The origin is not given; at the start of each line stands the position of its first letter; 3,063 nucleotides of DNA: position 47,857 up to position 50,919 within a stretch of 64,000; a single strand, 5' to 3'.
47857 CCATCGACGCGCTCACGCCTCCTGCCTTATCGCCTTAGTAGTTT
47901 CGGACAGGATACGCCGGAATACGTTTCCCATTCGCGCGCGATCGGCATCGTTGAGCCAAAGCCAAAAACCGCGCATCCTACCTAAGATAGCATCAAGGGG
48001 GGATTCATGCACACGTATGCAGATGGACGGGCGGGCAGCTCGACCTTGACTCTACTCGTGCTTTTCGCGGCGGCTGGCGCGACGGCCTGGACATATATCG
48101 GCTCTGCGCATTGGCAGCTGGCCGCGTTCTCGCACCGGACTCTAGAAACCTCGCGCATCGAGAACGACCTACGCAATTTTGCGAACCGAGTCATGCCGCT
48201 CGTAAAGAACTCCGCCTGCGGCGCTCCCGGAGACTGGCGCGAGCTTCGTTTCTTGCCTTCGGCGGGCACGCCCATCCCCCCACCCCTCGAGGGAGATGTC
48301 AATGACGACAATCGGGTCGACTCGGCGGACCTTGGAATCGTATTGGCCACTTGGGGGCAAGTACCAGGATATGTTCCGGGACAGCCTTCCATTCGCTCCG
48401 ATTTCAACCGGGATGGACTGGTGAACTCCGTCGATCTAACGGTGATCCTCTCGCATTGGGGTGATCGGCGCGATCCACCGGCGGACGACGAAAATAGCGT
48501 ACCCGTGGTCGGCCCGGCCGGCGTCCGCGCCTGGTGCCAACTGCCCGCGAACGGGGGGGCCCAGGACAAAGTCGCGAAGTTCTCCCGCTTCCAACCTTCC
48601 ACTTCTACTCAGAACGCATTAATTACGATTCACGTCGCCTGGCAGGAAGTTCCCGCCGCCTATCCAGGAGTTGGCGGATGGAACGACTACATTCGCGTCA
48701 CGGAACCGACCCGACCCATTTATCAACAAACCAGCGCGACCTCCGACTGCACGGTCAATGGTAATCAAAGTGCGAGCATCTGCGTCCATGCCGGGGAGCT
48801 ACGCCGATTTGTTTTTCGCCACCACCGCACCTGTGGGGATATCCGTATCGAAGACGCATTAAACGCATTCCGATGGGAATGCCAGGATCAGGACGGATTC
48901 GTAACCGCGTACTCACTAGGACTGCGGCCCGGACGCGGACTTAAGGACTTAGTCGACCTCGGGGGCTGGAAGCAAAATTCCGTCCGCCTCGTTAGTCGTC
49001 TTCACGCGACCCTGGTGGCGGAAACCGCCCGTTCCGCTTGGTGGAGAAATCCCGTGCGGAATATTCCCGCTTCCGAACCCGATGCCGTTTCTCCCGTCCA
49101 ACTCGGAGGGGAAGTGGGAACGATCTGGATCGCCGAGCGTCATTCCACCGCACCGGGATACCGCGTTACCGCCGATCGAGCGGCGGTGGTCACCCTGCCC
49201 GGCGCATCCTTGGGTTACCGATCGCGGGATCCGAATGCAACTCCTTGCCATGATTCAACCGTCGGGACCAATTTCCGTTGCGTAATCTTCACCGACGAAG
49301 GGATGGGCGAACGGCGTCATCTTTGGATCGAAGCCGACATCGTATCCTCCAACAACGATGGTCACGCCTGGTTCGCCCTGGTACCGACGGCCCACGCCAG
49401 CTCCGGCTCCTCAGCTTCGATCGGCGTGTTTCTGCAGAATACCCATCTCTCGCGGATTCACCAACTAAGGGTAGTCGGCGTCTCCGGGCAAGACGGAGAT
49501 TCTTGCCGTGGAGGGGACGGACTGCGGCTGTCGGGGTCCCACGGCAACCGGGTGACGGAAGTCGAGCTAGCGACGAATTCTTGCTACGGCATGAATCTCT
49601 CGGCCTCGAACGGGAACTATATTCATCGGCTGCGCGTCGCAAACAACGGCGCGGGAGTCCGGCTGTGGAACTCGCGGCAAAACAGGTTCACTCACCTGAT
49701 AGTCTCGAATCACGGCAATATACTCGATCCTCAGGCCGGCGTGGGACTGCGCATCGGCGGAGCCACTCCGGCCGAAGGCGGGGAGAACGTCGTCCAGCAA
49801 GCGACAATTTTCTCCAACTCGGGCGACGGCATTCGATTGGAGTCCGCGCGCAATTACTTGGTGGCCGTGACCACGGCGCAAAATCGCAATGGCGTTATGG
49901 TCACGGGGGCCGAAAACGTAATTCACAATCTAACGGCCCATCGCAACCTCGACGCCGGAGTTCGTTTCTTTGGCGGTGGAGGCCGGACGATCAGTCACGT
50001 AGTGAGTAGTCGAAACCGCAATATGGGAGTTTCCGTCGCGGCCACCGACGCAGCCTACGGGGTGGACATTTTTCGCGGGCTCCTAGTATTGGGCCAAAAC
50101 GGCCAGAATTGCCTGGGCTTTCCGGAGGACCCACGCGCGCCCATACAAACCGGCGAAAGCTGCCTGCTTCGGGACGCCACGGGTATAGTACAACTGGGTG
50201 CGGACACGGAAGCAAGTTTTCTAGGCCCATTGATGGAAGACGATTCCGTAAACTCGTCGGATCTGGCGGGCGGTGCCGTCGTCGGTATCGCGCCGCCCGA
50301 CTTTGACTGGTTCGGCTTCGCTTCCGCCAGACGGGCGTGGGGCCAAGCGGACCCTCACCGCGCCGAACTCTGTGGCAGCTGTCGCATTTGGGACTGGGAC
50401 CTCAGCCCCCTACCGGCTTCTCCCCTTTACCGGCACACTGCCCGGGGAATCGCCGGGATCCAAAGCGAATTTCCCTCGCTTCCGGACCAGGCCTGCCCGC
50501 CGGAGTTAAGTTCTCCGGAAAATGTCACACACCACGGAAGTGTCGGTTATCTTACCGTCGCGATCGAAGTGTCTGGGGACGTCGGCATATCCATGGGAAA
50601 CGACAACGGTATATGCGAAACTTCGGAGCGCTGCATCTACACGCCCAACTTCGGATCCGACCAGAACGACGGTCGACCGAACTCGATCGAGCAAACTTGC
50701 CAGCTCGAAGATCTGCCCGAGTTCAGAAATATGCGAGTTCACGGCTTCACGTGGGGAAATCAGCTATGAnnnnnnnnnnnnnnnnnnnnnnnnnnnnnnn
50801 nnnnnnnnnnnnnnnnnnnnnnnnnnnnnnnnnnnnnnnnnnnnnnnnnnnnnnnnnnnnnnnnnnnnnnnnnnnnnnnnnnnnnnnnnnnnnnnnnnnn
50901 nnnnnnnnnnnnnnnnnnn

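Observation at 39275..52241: Cluster of giant secreted proteins combining pilin-like N-terminal helices with dockerin-type repeats and a beta-helix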

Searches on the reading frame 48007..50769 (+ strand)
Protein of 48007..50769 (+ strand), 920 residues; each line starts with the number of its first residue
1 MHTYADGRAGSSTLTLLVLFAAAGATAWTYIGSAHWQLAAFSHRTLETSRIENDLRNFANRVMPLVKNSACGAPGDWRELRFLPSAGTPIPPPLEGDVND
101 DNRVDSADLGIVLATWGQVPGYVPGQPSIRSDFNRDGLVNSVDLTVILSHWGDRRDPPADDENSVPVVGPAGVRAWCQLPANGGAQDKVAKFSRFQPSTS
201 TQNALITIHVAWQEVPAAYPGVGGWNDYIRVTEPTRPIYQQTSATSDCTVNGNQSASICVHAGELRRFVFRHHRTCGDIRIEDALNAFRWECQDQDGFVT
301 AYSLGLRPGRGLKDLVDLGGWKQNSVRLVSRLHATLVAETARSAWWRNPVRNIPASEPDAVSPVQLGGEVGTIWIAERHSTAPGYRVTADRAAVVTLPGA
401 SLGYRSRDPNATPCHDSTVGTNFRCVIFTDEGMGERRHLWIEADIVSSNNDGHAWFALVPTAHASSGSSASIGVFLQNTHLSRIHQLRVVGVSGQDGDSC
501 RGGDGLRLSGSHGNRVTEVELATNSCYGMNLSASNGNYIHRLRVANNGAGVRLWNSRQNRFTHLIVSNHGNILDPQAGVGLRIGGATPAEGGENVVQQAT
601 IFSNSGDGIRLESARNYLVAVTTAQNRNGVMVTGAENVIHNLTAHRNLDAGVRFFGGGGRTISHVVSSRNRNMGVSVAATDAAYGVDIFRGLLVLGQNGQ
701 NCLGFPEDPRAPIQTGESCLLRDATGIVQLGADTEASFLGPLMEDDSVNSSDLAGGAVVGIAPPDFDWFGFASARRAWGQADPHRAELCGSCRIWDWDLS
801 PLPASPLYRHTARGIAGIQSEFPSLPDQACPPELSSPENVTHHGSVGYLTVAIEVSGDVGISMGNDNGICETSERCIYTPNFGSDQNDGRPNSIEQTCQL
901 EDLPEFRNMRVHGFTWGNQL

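Call 4: search_protein_families(library=pfam, max_evalue=0.1, proteins=[window:48007-50769:+])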
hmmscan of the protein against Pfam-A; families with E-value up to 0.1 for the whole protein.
window:48007-50769:+ (920 aa): 3 families
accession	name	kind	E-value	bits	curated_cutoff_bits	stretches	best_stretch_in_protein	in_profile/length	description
PF13229.12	Beta_helix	-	9.7e-11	42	25.9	2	591-679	30-122/158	Right handed beta helix region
PF05048.19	NosD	-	3.7e-09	36.8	23.6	2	492-564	73-144/212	Periplasmic copper-binding protein (NosD)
PF00404.24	Dockerin_1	-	3.2e-06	27.7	22.9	1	96-147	2-52/57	Dockerin type I domain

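Call 5: find_encoding_contigs(protein=window:48007-50769:+, flank=10000, max_places=6)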
Protein window:48007-50769:+ (920 aa): 2 contigs read that carry it; 2 places shown.
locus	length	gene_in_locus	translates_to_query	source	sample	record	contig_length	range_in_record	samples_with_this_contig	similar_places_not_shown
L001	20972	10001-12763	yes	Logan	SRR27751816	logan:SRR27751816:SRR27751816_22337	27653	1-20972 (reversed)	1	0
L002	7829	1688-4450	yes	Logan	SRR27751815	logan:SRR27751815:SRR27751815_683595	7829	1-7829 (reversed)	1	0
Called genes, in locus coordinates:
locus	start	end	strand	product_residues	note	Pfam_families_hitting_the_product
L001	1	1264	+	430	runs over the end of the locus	PF08014:MATCAP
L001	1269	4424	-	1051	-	PF00404:Dockerin_1, PF07679:I-set, PF13927:Ig_3 (weak), PF25833:Fn3_SaeA_3rd (faint)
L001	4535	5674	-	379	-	PF10282:Lactonase (faint)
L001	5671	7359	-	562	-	-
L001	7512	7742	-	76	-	-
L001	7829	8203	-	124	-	-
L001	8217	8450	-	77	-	-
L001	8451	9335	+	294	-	PF14394:DUF4423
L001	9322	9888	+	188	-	-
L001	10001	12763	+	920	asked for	PF00404:Dockerin_1 (weak), PF05048:NosD (weak), PF13229:Beta_helix (weak)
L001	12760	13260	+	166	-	-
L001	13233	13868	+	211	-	-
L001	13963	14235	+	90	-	-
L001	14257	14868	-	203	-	-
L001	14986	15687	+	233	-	PF00106:adh_short, PF08659:KR, PF01370:Epimerase, PF13460:NAD_binding_10, PF13561:adh_short_C2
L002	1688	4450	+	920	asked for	PF00404:Dockerin_1 (weak), PF05048:NosD (weak), PF13229:Beta_helix (weak)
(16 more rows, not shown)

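Call 6: search_protein_families(library=ncbifam, max_evalue=0.1, proteins=[window:48007-50769:+])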
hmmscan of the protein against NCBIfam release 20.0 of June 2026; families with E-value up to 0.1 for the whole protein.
window:48007-50769:+ (920 aa): 2 families
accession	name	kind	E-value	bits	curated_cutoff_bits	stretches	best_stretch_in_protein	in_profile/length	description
TIGR03804.1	para_beta_helix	repeat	0.029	14.1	19.45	0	528-568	1-41/44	parallel beta-helix repeat protein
TIGR04247.1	NosD_copper_fam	subfamily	0.061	11.9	300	0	472-557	98-180/377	nitrous oxide reductase family maturation protein NosD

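Call 8: find_homologous_proteins(query=window:48007-50769:+)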
Query window:48007-50769:+ (920 aa): 1 proteins with E <= 0.001 among 8000 candidates.
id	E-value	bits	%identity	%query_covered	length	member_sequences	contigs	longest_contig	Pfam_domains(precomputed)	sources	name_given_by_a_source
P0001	0.0e+0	1821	100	85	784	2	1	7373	PF13229.13,PF05048.20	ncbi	ncbi:MAG: right-handed parallel beta-helix repeat-containing protein, partial [Bacteriovoracia bacte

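Call 29: search_solved_structures(query=window:48007-50769:+, max_evalue=1)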
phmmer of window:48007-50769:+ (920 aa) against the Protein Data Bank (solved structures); distinct sequences matched with E-value up to 1: 8.
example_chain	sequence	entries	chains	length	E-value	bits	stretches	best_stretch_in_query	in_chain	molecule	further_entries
2y3n_B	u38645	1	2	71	0.00024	22.4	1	94-155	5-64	CELLULOSOMAL FAMILY-48 PROCESSIVE GLYCOSIDE HYDROLASE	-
4fl4_A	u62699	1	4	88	0.00025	22.3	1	95-148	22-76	Glycoside hydrolase family 9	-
4cj0_A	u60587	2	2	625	0.0015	19.8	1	88-148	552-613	ENDOGLUCANASE D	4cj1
1clc_A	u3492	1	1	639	0.0015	19.7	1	88-148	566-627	ENDOGLUCANASE CELD; EC: 3.2.1.4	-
1daq_A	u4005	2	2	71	0.031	15.4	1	93-148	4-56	ENDOGLUCANASE SS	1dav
2mte_A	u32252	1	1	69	0.034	15.3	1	94-148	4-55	Cellulose 1,4-beta-cellobiosidase (reducing end) CelS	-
8ajy_B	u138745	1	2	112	0.25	12.4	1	94-156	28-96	Dockerin from ScaH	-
2yik_A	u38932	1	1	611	0.26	12.4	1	84-148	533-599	ENDOGLUCANASE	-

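Call 32: search_protein_representatives(protein=window:48007-50769:+)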
Query: 920 residues. Proteins with E-value up to 0.001 (for the whole library): 2064; up to 1e-10: 1100; up to 1e-30: 250. The best 150 are listed.
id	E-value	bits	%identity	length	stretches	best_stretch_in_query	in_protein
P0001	0.0e+00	1821.1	100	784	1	137-920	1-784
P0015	1.2e-236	804.6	31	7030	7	181-889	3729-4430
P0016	1.4e-127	443.6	99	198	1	1-198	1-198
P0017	9.4e-75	268.7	30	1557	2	217-891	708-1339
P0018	8.1e-67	242.4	30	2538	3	214-890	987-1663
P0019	1.9e-62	228.0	28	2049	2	202-890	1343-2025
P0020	2.4e-55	204.5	33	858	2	156-443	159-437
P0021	5.3e-52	193.4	33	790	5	216-430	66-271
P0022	2.9e-51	191.0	32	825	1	207-894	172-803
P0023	2.3e-50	188.0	29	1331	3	222-538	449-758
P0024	3.5e-50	187.4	32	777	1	202-898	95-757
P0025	3.7e-50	187.3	33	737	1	217-902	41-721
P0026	1.3e-49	185.5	33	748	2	214-408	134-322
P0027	1.5e-49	185.3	32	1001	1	199-895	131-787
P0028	1.6e-49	185.2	33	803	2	217-537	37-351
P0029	2.9e-49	184.3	34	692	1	216-902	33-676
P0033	1.7e-47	178.5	30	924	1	175-887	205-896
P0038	9.9e-46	172.6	32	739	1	194-892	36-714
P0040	1.0e-45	172.6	35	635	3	215-447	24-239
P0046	1.7e-44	168.6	32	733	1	217-889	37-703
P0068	8.2e-42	159.7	29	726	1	216-890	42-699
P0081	1.7e-40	155.4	30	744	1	208-890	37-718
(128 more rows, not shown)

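Call 35: search_protein_families(library=pfam, max_evalue=0.001, proteins=[P0025, P0029, P0038, P0046, P0022, P0040, P0068, P0081, P0020, P0017])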
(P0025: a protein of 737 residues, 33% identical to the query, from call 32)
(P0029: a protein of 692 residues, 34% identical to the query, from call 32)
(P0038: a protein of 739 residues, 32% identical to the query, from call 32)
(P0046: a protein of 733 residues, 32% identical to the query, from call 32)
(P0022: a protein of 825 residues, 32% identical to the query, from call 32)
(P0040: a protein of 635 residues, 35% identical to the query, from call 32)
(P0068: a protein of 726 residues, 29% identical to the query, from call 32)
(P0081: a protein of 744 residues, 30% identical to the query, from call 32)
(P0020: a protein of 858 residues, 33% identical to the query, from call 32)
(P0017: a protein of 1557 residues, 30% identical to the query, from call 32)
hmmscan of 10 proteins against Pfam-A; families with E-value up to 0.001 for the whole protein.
P0025 (737 aa): 2 families
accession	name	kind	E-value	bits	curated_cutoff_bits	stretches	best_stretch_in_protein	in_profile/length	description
PF13229.12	Beta_helix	-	4.8e-07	30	25.9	1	290-456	1-152/158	Right handed beta helix region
PF05048.19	NosD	-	0.00014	21.9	23.6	1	286-386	57-151/212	Periplasmic copper-binding protein (NosD)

P0029 (692 aa): 3 families
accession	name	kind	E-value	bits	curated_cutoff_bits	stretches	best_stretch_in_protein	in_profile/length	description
PF13229.12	Beta_helix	-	4.4e-18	65.9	25.9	2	277-424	2-149/158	Right handed beta helix region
PF05048.19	NosD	-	2.9e-05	24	23.6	1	282-428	23-165/212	Periplasmic copper-binding protein (NosD)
PF12708.12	Pect-lyase_RHGA_epim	-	0.00021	21.6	27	0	342-407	140-203/213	Rhamnogalacturonase A/epimerase, pectate lyase-like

P0038 (739 aa): 2 families
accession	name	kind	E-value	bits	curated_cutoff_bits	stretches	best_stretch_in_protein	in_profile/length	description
PF13229.12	Beta_helix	-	3.9e-20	72.5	25.9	3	289-437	1-149/158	Right handed beta helix region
PF05048.19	NosD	-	6.9e-15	55.5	23.6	2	377-537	33-190/212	Periplasmic copper-binding protein (NosD)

P0046 (733 aa): 2 families
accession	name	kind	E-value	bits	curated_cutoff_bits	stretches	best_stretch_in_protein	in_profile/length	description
PF05048.19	NosD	-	7.5e-09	35.8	23.6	1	291-400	60-164/212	Periplasmic copper-binding protein (NosD)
PF13229.12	Beta_helix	-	1.5e-06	28.4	25.9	0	290-414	22-142/158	Right handed beta helix region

P0022 (825 aa): 2 families
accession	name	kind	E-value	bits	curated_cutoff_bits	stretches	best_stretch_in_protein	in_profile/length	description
PF05048.19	NosD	-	3.3e-07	30.4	23.6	2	457-623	18-182/212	Periplasmic copper-binding protein (NosD)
PF13229.12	Beta_helix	-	8.8e-06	25.9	25.9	1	436-555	31-149/158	Right handed beta helix region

P0040 (635 aa): 2 families
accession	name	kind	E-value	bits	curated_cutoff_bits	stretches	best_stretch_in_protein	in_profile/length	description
PF13229.12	Beta_helix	-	7.3e-05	22.9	25.9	1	254-376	10-149/158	Right handed beta helix region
PF05048.19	NosD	-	0.00042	20.2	23.6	0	244-356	60-164/212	Periplasmic copper-binding protein (NosD)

P0068 (726 aa): 0 families

P0081 (744 aa): 1 family
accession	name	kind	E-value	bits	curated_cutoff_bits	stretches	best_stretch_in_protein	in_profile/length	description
PF05048.19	NosD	-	0.00038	20.4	23.6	0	387-513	56-176/212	Periplasmic copper-binding protein (NosD)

P0020 (858 aa): 2 families
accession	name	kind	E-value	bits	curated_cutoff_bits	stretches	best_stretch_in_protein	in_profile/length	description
PF13229.12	Beta_helix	-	7.9e-11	42.3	25.9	1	523-632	21-125/158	Right handed beta helix region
PF05048.19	NosD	-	1.3e-07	31.7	23.6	2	478-629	21-160/212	Periplasmic copper-binding protein (NosD)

P0017 (1557 aa): 0 families

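Call 36: list_cluster_members(proteins=[P0025, P0029, P0038, P0022, P0068, P0081, P0017, P0015, P0020, P0033])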
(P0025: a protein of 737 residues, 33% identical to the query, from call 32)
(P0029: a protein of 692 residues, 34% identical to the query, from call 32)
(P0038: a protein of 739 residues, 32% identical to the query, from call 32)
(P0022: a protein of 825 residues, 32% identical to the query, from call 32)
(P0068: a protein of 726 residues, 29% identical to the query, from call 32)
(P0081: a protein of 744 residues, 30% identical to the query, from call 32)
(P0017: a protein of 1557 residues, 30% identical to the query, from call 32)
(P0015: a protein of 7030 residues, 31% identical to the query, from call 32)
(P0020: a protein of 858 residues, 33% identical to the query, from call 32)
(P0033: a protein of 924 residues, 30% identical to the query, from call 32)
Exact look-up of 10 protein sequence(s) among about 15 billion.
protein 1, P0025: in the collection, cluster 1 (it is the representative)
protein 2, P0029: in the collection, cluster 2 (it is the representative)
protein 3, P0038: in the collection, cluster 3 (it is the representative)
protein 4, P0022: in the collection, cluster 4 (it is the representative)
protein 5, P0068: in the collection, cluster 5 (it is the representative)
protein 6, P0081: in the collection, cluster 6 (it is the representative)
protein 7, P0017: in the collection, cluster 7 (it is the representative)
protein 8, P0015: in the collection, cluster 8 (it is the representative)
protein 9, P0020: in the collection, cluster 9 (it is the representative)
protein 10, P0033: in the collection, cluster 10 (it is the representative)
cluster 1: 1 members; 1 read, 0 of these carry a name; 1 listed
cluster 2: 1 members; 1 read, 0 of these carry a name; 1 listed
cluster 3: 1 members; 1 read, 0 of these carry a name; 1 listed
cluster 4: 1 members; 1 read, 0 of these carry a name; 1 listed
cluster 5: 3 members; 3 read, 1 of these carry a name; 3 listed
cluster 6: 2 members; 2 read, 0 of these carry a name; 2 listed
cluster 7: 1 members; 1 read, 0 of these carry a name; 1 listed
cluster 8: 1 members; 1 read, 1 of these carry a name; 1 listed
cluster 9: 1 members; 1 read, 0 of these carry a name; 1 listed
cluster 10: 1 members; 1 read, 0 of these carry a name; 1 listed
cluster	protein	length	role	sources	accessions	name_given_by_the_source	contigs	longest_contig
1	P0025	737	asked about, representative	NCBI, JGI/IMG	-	-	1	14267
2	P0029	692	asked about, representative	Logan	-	-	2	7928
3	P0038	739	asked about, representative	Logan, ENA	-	-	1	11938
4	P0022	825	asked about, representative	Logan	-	-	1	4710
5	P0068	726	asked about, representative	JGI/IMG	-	hypothetical protein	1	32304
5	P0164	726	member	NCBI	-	-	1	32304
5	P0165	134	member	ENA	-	-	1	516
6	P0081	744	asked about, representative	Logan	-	-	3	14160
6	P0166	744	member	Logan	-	-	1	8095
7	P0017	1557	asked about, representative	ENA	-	-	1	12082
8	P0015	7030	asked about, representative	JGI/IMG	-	hypothetical protein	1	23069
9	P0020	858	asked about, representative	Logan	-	-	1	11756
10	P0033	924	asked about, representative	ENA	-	-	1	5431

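Call 40: predict_structure(protein=window:48007-50769:+)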
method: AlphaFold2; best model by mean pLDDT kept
length: 920 residues; sequences in the alignment: 1
mean_pLDDT: 33.9   pTM: 0.33
mean pLDDT of the five models: 33.9, 25.0, 24.5, 23.2, 22.6
residues with pLDDT >= 90: 0; 70-90: 2; 50-70: 75; < 50: 843
segments of 3 or more residues with pLDDT < 50: 1-451, 457-473, 492-504, 525-528, 548-550, 554-558, 569-594, 603-920
pLDDT, mean of each block of 10 residues (from residue 1): 27 28 29 25 33 41 33 29 26 27 30 27 27 32 30 36 36 31 27 29 32 28 27 24 30 31 39 39 39 30 33 38 31 31 28 26 28 28 25 29 28 31 39 40 43 47 39 49 57 43 51 60 52 58 58 50 54 38 38 46 45 38 34 30 29 32 31 33 31 30 32 30 26 24 26 27 26 25 25 24 25 26 28 28 30 36 37 39 37 33 37 31
secondary structure, 60 per line:
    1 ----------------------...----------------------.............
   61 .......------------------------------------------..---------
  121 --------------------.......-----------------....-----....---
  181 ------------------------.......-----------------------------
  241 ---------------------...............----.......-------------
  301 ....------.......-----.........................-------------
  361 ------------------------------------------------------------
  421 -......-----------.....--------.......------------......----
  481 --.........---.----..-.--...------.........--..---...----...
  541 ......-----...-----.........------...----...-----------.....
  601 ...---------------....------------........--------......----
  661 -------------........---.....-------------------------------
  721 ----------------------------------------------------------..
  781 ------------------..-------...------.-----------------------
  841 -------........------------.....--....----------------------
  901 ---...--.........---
elements in order (helices of 4 or more, strands of 3 or more residues): E23-25 H48-67 E141-147 E165-168 E174-177 E205-211 H262-276 H281-287 H301-304 H311-317 H323-347 E422-427 E439-443 E452-458 E471-476 E483-491 E506-508 E515-523 E531-533 E538-546 E552-554 E560-568 E582-584 E596-603 E619-622 H635-642 E651-656 E674-681 H685-689 E808-810 E848-855 E868-872 E875-878 E909-917
